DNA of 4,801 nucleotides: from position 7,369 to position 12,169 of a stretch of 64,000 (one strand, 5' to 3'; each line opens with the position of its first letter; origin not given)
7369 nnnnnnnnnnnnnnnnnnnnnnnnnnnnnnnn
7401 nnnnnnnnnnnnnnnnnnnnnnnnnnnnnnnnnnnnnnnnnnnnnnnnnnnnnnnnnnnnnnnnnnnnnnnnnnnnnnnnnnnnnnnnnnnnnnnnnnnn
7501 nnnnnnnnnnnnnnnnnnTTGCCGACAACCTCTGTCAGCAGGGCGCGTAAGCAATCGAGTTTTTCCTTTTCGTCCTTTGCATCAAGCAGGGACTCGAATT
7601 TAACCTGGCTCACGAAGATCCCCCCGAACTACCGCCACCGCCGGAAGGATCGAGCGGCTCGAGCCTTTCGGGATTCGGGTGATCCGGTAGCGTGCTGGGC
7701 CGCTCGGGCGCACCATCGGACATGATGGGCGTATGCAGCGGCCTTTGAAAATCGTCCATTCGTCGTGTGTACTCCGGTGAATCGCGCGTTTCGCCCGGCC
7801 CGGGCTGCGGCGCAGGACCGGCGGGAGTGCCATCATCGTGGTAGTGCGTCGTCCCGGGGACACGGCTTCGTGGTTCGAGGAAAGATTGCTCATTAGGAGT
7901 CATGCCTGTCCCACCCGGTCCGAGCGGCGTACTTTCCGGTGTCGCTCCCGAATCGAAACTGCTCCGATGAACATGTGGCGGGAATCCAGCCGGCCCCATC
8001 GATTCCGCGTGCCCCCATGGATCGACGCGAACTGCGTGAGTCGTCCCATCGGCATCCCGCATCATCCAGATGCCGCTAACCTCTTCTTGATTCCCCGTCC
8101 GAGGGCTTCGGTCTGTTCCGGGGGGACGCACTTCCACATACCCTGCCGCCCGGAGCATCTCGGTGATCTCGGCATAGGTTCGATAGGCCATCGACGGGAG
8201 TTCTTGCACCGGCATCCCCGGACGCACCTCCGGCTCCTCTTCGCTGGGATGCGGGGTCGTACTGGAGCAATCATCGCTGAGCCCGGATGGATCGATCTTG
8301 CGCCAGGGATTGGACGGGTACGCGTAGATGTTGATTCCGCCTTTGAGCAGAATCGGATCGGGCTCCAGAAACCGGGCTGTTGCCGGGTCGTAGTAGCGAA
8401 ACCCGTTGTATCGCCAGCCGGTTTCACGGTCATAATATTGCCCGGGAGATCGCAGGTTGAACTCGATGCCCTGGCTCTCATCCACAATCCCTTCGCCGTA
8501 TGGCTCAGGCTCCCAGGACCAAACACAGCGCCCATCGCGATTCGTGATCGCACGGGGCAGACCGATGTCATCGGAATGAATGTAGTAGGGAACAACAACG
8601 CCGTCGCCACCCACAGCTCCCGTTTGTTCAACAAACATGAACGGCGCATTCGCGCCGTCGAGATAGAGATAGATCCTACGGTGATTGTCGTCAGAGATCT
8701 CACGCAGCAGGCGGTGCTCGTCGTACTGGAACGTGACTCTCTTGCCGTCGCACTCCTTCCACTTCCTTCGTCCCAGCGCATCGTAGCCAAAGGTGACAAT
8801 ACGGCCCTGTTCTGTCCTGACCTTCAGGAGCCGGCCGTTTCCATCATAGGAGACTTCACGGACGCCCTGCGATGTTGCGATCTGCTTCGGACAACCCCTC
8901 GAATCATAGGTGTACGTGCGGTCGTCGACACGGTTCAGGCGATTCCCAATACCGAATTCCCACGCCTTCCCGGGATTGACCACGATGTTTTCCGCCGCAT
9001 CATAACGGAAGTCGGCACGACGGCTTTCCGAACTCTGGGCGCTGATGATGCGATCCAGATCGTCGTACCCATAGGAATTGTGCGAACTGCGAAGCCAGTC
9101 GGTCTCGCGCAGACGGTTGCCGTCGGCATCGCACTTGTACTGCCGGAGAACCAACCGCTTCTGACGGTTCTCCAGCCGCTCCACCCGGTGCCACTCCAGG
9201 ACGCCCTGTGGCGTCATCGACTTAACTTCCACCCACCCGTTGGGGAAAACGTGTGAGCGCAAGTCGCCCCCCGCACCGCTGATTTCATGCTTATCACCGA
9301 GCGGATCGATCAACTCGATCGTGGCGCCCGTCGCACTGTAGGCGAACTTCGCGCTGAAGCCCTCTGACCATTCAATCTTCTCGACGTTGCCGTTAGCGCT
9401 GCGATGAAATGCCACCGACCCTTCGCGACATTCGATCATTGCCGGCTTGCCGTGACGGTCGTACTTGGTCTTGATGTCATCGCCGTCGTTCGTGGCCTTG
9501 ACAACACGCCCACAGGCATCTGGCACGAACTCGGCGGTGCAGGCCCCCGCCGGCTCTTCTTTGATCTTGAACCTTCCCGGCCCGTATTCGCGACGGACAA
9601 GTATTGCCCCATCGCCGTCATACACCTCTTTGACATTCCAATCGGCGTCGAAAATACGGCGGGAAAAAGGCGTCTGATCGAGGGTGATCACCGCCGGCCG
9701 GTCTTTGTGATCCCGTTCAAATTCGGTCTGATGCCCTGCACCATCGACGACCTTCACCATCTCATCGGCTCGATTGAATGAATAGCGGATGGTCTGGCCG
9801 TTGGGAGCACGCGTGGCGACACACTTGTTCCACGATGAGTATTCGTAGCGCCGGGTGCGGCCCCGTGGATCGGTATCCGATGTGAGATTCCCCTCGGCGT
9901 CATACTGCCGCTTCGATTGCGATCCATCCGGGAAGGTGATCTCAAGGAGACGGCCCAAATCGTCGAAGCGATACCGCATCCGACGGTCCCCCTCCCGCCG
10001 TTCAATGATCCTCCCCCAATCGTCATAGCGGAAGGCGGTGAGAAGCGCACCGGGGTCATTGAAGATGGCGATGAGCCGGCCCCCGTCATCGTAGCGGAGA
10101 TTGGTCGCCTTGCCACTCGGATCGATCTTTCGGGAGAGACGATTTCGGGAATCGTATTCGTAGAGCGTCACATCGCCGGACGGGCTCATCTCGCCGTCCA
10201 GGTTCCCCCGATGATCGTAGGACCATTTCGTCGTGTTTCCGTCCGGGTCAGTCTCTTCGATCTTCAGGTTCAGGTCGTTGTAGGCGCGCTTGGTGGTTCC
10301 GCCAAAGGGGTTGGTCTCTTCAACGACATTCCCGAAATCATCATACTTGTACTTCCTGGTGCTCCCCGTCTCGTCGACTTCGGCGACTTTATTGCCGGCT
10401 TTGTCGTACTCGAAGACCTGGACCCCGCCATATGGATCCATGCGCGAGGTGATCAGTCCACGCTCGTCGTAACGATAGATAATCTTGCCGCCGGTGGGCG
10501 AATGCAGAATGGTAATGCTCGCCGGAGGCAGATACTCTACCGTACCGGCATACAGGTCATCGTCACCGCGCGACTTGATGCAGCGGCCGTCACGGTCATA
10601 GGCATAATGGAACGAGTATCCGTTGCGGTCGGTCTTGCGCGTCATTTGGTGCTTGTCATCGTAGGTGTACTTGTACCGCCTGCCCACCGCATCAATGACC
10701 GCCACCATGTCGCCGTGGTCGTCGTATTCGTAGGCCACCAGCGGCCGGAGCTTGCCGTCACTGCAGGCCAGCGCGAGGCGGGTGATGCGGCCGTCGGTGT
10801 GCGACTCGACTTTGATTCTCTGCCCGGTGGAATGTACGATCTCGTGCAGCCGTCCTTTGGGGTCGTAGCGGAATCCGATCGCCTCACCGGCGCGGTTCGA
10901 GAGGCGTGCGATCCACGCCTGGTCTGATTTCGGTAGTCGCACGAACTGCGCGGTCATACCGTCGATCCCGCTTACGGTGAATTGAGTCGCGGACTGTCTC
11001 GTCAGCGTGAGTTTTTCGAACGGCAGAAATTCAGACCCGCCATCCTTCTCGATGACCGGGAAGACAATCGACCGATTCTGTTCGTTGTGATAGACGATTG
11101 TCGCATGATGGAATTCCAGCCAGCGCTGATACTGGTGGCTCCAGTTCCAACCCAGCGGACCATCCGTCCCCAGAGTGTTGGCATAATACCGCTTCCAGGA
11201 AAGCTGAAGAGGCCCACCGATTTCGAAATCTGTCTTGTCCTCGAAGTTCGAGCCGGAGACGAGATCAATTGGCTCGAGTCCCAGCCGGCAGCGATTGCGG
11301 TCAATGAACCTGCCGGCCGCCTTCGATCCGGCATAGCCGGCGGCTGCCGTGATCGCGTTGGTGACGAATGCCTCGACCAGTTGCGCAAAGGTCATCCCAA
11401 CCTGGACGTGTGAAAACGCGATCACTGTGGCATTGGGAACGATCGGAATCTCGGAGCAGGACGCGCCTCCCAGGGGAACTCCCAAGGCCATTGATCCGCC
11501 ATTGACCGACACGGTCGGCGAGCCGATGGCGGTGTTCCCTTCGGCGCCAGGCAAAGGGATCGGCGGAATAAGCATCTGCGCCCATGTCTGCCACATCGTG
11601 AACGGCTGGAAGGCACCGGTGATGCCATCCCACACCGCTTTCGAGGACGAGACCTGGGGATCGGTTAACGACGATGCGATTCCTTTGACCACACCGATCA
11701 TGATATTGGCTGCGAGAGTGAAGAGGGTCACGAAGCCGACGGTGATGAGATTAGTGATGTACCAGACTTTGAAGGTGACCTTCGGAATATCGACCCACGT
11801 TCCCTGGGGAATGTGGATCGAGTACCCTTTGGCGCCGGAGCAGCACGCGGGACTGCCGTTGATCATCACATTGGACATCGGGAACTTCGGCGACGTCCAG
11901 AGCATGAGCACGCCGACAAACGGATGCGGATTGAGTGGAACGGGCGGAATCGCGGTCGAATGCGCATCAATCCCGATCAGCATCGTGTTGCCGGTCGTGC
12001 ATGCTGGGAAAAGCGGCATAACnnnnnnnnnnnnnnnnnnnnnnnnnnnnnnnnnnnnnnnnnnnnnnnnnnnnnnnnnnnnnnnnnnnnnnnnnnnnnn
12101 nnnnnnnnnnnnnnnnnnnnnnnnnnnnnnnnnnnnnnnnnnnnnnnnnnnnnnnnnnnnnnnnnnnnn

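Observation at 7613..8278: Atypical Rhs C-terminal region: short candidate domain followed by a ~110-aa Pro/Gly/Thr/Ser/Asp-rich disordered tail ending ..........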

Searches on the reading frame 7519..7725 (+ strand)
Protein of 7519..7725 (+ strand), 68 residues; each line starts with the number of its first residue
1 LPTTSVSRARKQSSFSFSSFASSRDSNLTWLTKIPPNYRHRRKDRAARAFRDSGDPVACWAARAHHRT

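Call 88: search_protein_families(library=pfam, proteins=[window:7519-7725:+], max_evalue=1)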
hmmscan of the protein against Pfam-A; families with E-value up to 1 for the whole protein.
window:7519-7725:+ (68 aa): 0 families

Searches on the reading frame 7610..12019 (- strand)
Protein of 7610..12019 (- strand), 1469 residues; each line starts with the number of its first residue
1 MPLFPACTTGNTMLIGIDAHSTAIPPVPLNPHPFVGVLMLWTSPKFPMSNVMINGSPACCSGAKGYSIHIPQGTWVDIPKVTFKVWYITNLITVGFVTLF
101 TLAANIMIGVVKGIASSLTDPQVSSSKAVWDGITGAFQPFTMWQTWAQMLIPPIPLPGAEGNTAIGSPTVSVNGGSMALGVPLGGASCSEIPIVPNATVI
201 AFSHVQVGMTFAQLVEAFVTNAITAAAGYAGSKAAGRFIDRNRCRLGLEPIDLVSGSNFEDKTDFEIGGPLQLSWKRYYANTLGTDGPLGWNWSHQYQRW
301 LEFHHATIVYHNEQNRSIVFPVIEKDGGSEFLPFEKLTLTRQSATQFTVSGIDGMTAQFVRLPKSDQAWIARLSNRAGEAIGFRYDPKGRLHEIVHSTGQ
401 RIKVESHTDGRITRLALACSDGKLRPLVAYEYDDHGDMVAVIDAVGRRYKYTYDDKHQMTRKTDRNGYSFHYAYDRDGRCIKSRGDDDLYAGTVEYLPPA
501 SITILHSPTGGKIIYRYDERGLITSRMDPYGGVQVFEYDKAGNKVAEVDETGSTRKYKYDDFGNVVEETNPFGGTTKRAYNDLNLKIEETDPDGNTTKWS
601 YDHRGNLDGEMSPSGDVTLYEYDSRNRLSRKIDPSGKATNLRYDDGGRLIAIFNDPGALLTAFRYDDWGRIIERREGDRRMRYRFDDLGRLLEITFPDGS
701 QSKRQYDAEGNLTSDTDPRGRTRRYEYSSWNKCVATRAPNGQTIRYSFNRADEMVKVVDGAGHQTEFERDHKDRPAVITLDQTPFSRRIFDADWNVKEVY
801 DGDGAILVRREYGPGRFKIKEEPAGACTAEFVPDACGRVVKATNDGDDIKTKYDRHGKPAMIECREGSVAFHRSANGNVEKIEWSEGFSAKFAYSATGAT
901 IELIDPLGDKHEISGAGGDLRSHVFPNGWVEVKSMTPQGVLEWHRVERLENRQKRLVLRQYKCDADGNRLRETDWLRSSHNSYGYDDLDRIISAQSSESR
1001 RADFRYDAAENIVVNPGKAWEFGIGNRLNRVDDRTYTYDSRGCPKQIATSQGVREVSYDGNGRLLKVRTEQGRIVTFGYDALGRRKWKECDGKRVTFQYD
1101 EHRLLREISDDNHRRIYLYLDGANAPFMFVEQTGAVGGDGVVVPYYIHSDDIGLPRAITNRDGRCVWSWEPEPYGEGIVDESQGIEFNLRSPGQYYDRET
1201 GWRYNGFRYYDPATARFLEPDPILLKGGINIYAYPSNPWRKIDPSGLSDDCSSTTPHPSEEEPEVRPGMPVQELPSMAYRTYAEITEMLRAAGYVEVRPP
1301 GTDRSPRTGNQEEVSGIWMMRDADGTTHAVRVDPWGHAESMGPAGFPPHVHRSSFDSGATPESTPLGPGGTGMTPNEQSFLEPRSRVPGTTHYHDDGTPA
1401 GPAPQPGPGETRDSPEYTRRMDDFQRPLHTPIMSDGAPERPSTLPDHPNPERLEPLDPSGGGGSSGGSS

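Call 5: search_protein_families(library=pfam, proteins=[window:7610-12019:-], max_evalue=1)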
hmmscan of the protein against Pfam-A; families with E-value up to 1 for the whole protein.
window:7610-12019:- (1469 aa): 4 families
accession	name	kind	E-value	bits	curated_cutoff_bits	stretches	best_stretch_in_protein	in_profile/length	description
PF05593.20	RHS_repeat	-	1.4e-72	239.3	22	12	685-722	1-38/38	RHS Repeat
PF20148.4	DUF6531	-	2.4e-19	69.9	24.1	1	249-320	2-74/74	Domain of unknown function (DUF6531)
PF25023.1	TEN_YD-shell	-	2.3e-07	29.7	50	2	1021-1223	672-868/909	Teneurin YD-shell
PF03527.20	RHS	-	1e-06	28.9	27.9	1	1145-1176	2-33/38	RHS protein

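Call 8: search_protein_families(library=ncbifam, proteins=[window:7610-12019:-], max_evalue=1)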
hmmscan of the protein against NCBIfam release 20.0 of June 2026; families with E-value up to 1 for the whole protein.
window:7610-12019:- (1469 aa): 5 families
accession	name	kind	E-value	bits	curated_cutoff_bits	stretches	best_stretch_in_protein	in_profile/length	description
NF041261.1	RHS_core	equivalog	1.4e-59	202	2000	5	370-674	461-761/1261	RHS element core protein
TIGR01643.1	YD_repeat_2x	repeat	1.9e-54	180.1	15.8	7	538-577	1-40/42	YD repeat-containing protein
TIGR03696.1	Rhs_assc_core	domain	2.2e-20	72.9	32.5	1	1173-1247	3-76/76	RHS repeat-associated core domain-containing protein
NF004227.0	PRK05674.1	equivalog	0.0023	17.6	426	1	166-248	101-181/271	gamma-carboxygeranoyl-CoA hydratase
NF045800.1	FibBindPlpA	equivalog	0.1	10.8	1300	1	536-795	100-338/965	fibronectin-binding protein PlpA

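Call 41: list_cluster_members(proteins=[P0002, P0008, P0007, window:7610-12019:-])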
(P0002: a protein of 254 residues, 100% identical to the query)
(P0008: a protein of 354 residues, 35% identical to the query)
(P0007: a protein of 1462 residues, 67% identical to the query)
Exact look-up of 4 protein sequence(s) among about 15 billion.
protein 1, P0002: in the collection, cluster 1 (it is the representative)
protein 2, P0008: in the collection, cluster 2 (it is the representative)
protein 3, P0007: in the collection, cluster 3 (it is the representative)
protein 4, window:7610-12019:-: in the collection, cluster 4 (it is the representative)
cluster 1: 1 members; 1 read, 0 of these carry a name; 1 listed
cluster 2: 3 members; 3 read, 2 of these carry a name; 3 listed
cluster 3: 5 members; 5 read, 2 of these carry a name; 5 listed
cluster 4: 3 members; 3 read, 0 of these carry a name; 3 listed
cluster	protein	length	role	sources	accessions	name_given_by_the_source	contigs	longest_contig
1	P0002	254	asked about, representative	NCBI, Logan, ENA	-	-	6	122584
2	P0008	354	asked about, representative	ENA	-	-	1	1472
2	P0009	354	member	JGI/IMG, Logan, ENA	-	hypothetical protein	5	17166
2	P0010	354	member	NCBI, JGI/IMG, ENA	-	hypothetical protein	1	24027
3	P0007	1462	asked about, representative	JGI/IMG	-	-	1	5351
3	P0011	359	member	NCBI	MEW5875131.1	MAG: DUF6531 domain-containing protein, partial [Candidatus Zixiibacteriota bacterium]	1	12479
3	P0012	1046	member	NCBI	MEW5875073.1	MAG: RHS repeat-associated core domain-containing protein [Candidatus Zixiibacteriota ...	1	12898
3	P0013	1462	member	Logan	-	-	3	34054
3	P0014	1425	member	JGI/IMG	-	-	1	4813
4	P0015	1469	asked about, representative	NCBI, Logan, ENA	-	-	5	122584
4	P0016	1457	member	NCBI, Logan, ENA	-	-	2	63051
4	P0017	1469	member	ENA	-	-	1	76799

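Call 51: search_protein_families(library=pfam, proteins=[L006:9069-9698:+], max_evalue=10)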
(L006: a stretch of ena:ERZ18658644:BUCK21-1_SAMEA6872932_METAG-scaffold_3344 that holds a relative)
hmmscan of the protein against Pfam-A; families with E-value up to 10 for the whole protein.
L006:9069-9698:+ (209 aa): 1 family
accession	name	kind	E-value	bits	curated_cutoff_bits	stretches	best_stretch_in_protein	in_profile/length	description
PF13099.11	DUF3944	-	0.41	11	24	1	38-56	12-30/35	Domain of unknown function (DUF3944)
